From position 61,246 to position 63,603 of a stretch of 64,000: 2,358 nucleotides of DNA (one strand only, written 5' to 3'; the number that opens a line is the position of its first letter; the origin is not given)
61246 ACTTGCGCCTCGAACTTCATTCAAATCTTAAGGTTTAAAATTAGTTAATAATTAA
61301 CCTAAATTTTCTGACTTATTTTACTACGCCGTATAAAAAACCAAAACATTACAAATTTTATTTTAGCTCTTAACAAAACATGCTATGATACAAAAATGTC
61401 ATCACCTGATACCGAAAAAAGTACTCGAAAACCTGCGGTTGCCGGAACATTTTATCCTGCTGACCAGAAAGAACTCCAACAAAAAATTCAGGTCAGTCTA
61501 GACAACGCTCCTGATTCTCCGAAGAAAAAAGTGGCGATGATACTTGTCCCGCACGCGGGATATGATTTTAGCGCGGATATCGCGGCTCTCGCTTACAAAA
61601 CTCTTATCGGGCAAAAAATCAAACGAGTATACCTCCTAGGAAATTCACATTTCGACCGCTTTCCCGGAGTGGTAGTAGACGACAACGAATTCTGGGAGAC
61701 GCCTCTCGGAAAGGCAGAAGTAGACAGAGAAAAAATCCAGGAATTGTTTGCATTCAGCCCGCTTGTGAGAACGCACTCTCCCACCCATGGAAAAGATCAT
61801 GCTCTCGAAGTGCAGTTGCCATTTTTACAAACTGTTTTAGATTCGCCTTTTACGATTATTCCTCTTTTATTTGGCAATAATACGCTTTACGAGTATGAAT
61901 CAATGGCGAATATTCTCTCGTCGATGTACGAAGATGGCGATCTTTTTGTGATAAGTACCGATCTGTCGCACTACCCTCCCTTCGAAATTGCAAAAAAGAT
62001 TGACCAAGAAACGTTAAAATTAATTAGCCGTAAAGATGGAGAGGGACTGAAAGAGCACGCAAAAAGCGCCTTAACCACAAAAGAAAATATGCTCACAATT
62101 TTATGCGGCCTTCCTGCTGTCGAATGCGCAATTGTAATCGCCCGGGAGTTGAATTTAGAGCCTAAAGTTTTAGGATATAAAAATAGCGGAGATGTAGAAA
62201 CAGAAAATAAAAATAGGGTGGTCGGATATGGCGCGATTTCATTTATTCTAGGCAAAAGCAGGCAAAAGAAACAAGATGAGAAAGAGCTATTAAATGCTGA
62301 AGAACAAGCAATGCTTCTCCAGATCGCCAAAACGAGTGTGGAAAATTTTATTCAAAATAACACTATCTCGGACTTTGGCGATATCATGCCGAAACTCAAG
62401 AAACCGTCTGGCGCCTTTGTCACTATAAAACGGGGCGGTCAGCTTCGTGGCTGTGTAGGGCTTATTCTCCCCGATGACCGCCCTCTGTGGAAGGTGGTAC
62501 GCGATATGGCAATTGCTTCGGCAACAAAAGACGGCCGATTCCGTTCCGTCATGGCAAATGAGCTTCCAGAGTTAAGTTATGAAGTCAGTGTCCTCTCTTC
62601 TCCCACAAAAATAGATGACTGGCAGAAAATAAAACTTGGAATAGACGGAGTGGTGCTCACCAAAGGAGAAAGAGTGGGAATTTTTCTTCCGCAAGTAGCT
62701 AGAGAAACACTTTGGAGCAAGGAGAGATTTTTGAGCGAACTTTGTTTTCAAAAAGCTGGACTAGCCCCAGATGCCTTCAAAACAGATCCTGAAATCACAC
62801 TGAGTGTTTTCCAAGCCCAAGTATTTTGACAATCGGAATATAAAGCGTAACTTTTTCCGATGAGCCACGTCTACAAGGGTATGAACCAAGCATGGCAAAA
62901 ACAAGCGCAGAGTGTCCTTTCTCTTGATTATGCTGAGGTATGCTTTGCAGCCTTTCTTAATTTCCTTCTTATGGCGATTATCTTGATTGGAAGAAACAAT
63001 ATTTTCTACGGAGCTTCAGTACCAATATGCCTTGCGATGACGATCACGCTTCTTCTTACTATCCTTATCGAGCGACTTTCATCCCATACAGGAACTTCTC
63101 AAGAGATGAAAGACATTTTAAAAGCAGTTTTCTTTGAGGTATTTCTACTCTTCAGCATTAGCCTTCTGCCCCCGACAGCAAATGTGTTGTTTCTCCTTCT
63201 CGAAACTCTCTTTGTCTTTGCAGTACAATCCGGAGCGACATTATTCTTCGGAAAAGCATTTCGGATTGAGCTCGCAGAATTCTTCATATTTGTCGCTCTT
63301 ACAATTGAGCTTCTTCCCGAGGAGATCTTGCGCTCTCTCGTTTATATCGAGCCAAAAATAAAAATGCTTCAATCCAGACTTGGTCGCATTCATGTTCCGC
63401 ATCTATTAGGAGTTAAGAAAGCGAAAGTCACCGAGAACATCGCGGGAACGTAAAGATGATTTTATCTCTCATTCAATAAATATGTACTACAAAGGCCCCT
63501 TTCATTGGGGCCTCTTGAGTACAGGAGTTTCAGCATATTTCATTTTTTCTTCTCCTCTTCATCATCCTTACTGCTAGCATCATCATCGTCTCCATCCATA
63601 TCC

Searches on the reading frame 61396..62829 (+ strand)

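Call 7: search_protein_families(library=pfam, proteins=[window:61396-62829:+], max_evalue=0.001)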
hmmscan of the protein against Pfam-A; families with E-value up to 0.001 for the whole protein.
window:61396-62829:+ (477 aa): 2 families
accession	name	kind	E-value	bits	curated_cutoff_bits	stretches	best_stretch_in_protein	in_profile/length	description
PF01875.22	Memo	-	5.3e-56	190.2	27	1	12-281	1-268/269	Memo-like protein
PF01871.22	AMMECR1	-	8.4e-47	159.2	25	1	308-477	1-168/168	AMMECR1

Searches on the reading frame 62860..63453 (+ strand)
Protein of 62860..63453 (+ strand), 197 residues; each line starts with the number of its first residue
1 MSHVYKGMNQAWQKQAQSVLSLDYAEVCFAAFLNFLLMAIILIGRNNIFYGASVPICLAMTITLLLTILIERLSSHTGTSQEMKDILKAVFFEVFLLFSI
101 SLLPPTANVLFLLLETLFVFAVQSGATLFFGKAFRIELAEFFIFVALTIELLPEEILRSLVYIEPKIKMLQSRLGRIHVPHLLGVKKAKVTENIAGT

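Call 43: search_protein_families(library=pfam, proteins=[window:62860-63453:+], max_evalue=0.001)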
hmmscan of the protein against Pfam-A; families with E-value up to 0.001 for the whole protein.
window:62860-63453:+ (197 aa): 0 families

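Call 74: find_encoding_contigs(protein=window:62860-63453:+, flank=10000, max_places=1)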
Protein window:62860-63453:+ (197 aa): no gene with exactly this product is on record in the collection.
